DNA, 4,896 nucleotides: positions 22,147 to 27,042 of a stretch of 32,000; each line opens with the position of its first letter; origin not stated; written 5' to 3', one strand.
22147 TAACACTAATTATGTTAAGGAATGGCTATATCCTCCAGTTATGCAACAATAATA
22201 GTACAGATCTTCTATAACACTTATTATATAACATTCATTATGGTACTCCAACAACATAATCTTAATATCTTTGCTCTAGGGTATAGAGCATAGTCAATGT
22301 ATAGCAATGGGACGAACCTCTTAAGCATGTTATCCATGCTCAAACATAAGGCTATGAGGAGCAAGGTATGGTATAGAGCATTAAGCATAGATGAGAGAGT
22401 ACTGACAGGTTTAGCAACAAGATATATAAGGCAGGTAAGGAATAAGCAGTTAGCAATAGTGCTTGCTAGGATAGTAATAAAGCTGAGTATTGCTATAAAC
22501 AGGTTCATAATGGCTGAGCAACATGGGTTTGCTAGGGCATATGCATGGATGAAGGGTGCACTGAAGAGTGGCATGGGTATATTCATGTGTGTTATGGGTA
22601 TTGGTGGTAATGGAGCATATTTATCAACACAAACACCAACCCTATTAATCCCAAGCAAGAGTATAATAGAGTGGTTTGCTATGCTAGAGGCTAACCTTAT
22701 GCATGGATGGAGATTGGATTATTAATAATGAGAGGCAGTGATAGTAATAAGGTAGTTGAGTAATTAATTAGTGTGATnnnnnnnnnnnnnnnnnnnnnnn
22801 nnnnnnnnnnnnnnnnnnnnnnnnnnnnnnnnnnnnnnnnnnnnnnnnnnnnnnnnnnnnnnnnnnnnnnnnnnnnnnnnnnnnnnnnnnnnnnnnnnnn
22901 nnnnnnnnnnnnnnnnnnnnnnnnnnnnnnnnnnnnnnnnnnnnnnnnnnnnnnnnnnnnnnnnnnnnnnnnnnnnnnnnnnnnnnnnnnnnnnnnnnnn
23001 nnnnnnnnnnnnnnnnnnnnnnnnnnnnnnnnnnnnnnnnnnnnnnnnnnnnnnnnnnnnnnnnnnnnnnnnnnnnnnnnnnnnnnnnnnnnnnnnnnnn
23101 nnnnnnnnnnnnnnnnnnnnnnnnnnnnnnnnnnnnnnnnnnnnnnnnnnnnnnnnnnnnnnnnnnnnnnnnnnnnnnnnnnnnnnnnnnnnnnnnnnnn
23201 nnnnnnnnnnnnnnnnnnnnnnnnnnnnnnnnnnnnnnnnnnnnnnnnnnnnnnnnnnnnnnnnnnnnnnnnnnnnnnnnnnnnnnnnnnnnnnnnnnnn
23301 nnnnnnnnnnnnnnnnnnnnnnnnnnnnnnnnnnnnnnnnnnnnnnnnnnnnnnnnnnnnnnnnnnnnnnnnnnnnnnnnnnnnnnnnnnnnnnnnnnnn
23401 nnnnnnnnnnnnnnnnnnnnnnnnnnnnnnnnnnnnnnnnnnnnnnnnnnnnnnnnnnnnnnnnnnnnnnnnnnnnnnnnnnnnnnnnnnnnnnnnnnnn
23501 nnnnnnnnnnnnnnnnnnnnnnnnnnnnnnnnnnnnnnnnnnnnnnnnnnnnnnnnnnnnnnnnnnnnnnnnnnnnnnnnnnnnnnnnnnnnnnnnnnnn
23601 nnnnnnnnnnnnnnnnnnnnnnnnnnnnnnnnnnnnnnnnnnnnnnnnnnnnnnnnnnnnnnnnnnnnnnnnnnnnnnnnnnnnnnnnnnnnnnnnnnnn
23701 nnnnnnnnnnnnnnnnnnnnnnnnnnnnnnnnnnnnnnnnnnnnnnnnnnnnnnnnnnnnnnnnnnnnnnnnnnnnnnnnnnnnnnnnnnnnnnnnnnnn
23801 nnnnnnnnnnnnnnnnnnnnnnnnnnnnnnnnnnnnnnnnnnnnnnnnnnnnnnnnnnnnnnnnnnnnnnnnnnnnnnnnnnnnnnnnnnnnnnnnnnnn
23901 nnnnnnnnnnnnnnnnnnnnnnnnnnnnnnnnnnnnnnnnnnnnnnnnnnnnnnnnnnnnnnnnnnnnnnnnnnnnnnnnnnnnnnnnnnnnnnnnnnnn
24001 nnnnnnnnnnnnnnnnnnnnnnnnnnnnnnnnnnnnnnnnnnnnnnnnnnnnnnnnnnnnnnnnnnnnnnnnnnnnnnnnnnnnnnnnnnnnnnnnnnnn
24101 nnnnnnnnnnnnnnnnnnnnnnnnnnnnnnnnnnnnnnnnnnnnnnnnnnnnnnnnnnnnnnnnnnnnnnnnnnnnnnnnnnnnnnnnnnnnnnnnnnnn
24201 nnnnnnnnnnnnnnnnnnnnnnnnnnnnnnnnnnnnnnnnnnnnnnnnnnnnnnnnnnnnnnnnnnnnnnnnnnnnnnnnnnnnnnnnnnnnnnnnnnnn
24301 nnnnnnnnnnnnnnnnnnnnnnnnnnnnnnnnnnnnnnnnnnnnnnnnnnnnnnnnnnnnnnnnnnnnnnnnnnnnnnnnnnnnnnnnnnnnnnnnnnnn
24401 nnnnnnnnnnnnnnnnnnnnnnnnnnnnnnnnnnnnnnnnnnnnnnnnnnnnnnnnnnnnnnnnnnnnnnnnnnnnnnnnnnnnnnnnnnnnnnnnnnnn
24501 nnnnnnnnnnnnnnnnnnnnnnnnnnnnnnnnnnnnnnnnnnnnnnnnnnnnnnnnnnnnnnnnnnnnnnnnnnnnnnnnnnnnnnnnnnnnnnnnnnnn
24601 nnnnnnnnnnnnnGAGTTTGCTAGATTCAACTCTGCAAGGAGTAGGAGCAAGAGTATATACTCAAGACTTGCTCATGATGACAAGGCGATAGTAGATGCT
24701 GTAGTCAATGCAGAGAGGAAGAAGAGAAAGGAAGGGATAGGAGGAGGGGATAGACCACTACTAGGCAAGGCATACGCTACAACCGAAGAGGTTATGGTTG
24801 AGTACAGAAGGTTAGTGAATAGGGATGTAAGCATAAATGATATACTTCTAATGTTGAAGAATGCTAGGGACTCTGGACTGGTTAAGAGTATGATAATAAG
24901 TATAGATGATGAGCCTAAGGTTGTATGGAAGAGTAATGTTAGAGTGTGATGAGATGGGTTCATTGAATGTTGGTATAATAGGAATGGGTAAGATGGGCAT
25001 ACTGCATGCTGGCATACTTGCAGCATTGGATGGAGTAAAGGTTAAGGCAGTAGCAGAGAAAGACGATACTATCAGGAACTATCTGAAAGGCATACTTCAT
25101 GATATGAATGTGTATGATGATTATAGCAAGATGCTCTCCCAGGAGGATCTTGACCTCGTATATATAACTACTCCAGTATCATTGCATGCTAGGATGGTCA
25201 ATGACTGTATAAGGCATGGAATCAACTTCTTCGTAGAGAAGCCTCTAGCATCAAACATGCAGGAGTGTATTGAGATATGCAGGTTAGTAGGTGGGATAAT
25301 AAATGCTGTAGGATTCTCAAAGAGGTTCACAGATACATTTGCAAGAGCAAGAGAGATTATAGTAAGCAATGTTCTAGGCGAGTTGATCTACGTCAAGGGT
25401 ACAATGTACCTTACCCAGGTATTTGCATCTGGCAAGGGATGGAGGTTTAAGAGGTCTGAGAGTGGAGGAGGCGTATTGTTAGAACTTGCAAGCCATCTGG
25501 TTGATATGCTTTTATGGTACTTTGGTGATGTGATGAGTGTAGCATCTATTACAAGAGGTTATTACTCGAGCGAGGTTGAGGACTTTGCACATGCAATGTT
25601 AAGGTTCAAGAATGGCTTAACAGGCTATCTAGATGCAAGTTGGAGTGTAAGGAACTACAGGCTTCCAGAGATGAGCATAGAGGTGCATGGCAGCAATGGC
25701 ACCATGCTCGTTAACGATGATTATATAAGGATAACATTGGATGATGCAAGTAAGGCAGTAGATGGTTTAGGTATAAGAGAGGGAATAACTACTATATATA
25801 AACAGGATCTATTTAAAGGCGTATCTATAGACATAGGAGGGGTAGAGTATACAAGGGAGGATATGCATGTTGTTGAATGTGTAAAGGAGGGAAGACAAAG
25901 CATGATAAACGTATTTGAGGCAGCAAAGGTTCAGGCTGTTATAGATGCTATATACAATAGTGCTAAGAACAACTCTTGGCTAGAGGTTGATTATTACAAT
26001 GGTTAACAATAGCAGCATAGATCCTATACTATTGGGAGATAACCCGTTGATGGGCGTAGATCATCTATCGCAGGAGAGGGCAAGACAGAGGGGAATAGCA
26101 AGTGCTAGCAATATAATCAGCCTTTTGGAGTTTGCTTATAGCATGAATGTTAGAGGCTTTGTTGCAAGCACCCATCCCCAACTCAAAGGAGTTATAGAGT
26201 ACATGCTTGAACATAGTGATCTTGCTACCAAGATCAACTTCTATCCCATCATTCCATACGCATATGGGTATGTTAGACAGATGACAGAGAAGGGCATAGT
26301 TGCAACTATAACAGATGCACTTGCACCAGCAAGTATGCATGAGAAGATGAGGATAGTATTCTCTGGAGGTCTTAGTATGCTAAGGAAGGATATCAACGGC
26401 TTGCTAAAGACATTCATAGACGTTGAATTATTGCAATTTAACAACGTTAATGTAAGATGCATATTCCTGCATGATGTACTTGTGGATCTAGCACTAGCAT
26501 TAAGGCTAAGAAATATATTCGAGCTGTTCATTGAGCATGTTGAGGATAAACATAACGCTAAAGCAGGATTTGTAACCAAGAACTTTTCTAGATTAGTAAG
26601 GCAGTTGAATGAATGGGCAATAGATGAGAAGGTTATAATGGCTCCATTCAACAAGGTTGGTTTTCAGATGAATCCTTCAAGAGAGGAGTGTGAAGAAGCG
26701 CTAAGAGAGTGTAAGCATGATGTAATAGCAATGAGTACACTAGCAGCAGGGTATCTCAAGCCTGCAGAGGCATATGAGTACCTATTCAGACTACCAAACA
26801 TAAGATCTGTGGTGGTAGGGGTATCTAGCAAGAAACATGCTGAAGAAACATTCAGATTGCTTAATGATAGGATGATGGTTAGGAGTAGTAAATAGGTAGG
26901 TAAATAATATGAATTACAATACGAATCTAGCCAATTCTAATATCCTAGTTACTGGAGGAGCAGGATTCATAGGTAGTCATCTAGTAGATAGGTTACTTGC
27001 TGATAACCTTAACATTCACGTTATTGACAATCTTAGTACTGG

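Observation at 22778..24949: Archaeosortase-family protein with Ser replacing the catalytic Cys, fused to zinc ribbon, EpsI-like ectodomain and wHTH-like tail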

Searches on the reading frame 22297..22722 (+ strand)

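Call 12: search_protein_families(library=pfam, proteins=[window:22297-22722:+], max_evalue=0.001)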
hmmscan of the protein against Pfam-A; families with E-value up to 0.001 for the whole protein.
window:22297-22722:+ (142 aa): 0 families

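Call 36: search_protein_families(library=pfam, proteins=[window:22297-22722:+], max_evalue=1)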
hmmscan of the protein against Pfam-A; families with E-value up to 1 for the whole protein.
window:22297-22722:+ (142 aa): 3 families
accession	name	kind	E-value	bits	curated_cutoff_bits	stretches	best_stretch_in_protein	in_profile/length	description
PF21123.3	Dna2_Rift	-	0.11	13.1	27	1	29-64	52-87/98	Dna2 Rift barrel domain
PF22824.1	THAP9_C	-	0.11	12.6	24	1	20-102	84-167/186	DNA transposase THAP9, C-terminal domain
PF04424.19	MINDY_DUB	-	0.27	10.9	27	1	43-141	47-131/264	MINDY deubiquitinase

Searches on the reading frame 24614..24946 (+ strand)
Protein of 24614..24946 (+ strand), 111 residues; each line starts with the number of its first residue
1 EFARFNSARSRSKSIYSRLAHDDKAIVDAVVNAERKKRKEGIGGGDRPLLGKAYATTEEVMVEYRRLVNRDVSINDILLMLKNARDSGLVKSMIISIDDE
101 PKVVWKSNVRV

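Call 38: predict_structure(alignment_id=A3)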
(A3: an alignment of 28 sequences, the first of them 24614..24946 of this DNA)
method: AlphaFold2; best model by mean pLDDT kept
length: 111 residues; sequences in the alignment: 28
mean_pLDDT: 84.2   pTM: 0.78
mean pLDDT of the five models: 84.2, 83.6, 83.0, 82.6, 81.1
residues with pLDDT >= 90: 58; 70-90: 31; 50-70: 15; < 50: 7
segments of 3 or more residues with pLDDT < 50: 44-50
pLDDT, mean of each block of 10 residues (from residue 1): 62 86 94 88 50 86 95 95 94 88 90 67
secondary structure, 60 per line:
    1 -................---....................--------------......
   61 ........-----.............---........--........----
elements in order: H2-17 H21-40 H57-68 H74-86 E90-97 E100-107

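Call 40: fold_search(model_id=the predicted structure, library=pdb)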
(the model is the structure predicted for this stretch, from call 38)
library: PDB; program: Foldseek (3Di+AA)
matches with E <= 10: 1037; with E <= 0.001: 0
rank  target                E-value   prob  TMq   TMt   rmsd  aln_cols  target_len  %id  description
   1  2v1u_A                5.2e-03  1.00  0.66  0.22   3.1       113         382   18  STRUCTURE OF THE AEROPYRUM PERNIX ORC1 PROTEIN IN COMPLEX WITH DNA (released 2007-09-18)
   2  3eyy_A                5.2e-03  1.00  0.50  0.43   4.5        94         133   16  Structural basis for the specialization of Nur, a nickel-specific Fur homologue, in metal sensing and DNA recognition (released 2009-06-09)
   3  7tjh_I                6.3e-03  1.00  0.60  0.20   3.9       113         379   16  S. cerevisiae ORC bound to 84 bp ARS1 DNA and Cdc6 (state 1) with flexible Orc6 N-terminal domain (released 2022-10-05)
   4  7tji_I                7.2e-03  1.00  0.59  0.20   4.1       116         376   17  S. cerevisiae ORC bound to 84 bp ARS1 DNA and Cdc6 (state 2) with flexible Orc6 N-terminal domain (released 2022-10-05)
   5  2p4w_B                8.2e-03  0.97  0.37  0.22   8.1        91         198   18  Crystal structure of heat shock regulator from Pyrococcus furiosus (released 2007-03-27)
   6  2qby_A                9.9e-03  1.00  0.61  0.21   3.9       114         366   15  Crystal structure of a heterodimer of Cdc6/Orc1 initiators bound to origin DNA (from S. solfataricus) (released 2007-09-11)
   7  7a6h_P                9.9e-03  1.00  0.54  0.42   4.3        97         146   16  Cryo-EM structure of human apo RNA Polymerase III (released 2021-02-03)
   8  6pln_B                1.3e-02  0.97  0.38  0.40   5.8        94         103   17  X-ray crystal structure of Pyrococcus furiosus general transcription factor TFE-alpha (released 2020-07-08)
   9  2p4w_A                1.3e-02  0.94  0.35  0.21   8.3        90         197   18  Crystal structure of heat shock regulator from Pyrococcus furiosus (released 2007-03-27)
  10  7tjj_I                1.7e-02  1.00  0.58  0.19   3.4       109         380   16  S. cerevisiae ORC bound to 84 bp ARS1 DNA and Cdc6 (state 1) with docked Orc6 N-terminal domain (released 2022-10-05)
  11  2fe3_B                1.9e-02  0.99  0.47  0.38   4.9       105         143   19  The crystal structure of bacillus subtilis PerR-Zn reveals a novel Zn(Cys)4 Structural redox switch (released 2006-12-19)
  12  9loa_B                2.0e-02  1.00  0.50  0.65   3.7        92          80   14  Structural insights into the tumor suppressor ZMYND11 reveal diverse recognition mechanisms (released 2026-01-21)
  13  5fd5_C                2.2e-02  0.98  0.44  0.37   6.1       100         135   13  manganese uptake regulator (released 2016-12-28)
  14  2oqg_C                2.2e-02  0.91  0.33  0.35   9.4        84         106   18  ArsR-like Transcriptional Regulator from Rhodococcus sp. RHA1 (released 2007-03-06)
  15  4rb1_A                2.5e-02  1.00  0.52  0.44   3.7        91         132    9  Crystal structure of Magnetospirillum gryphiswaldense MSR-1 Fur-Mn2+-E. coli Fur box (released 2015-07-15)
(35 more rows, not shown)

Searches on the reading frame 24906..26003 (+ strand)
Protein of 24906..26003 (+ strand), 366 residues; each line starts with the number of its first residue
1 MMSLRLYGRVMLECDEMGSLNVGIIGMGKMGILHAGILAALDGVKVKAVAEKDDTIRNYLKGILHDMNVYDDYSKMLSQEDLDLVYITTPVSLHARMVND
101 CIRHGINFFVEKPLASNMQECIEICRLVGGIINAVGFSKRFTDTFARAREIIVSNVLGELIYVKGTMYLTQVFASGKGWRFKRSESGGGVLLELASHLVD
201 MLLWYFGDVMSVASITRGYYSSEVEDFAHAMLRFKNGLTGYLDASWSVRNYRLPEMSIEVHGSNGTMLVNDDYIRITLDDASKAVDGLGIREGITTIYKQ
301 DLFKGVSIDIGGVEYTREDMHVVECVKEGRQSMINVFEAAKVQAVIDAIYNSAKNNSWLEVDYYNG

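Call 12: search_protein_families(library=pfam, proteins=[window:24906-26003:+], max_evalue=0.001)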
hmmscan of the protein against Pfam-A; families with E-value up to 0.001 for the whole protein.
window:24906-26003:+ (366 aa): 3 families
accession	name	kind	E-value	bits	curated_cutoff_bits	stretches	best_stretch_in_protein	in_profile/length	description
PF22725.1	GFO_IDH_MocA_C3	-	3.6e-27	95.3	27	1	145-267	1-123/124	GFO/IDH/MocA C-terminal domain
PF02894.22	GFO_IDH_MocA_C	-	7.5e-23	81.9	22.9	1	149-361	1-218/218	Oxidoreductase family, C-terminal alpha/beta domain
PF01408.29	GFO_IDH_MocA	-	1.5e-17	64.8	24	1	20-127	1-108/120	Oxidoreductase family, NAD-binding Rossmann fold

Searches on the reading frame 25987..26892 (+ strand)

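Call 12: search_protein_families(library=pfam, proteins=[window:25987-26892:+], max_evalue=0.001)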
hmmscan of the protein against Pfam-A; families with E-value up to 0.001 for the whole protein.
window:25987-26892:+ (302 aa): 0 families

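Call 36: search_protein_families(library=pfam, proteins=[window:25987-26892:+], max_evalue=1)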
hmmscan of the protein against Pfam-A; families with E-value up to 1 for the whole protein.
window:25987-26892:+ (302 aa): 1 family
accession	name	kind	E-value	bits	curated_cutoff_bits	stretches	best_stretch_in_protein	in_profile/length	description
PF00248.27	Aldo_ket_red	-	0.15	11.5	24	0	262-293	244-275/291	Aldo/keto reductase family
